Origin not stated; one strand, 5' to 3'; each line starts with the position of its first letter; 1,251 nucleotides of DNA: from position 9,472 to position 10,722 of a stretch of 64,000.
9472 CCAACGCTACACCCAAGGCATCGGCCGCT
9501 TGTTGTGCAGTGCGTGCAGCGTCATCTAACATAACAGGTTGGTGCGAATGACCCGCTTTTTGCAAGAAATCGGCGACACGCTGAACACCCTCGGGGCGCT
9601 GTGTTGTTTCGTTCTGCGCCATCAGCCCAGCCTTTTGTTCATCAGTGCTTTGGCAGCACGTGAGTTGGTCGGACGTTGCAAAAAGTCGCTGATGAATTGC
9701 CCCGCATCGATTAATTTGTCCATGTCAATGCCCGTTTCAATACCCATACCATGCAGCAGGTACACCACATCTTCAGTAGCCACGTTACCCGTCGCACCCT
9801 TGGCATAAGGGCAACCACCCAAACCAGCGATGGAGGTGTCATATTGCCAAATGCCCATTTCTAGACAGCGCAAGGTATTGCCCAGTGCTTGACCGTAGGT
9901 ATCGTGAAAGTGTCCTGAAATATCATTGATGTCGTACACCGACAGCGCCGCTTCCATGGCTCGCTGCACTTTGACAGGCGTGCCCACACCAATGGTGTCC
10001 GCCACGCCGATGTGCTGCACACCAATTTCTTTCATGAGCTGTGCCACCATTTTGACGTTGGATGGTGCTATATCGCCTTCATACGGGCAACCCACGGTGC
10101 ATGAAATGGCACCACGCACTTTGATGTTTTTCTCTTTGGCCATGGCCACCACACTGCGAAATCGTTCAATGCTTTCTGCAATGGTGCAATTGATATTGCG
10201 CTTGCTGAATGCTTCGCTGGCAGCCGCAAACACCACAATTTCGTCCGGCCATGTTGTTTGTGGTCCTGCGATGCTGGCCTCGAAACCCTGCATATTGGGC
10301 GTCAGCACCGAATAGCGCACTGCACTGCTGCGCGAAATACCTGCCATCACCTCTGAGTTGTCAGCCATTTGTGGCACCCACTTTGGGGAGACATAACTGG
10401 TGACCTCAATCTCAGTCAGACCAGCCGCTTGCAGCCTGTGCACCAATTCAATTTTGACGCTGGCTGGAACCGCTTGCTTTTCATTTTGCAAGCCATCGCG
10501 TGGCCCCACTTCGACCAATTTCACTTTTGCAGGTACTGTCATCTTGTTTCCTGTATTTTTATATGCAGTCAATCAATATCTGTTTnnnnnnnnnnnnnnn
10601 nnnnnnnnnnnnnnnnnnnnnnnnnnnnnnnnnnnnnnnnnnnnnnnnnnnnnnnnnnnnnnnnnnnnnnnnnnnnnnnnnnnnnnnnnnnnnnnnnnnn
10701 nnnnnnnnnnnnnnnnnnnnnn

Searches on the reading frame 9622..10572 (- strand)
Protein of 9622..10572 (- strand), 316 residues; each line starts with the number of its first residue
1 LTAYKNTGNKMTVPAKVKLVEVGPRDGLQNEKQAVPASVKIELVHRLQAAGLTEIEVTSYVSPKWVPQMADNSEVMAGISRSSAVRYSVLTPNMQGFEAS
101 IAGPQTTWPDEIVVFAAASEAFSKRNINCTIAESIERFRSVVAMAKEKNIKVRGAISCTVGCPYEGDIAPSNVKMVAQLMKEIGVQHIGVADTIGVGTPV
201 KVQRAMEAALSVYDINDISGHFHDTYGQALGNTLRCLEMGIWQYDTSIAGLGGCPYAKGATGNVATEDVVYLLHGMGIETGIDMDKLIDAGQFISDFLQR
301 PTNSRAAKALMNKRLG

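Call 14: search_protein_families(library=pfam, proteins=[window:9622-10572:-])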
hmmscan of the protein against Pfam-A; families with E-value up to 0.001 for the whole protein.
window:9622-10572:- (316 aa): 1 family
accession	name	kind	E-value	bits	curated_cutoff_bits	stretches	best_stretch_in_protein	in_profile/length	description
PF00682.25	HMGL-like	-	2.4e-53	181.6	29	1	16-294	1-260/260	HMGL-like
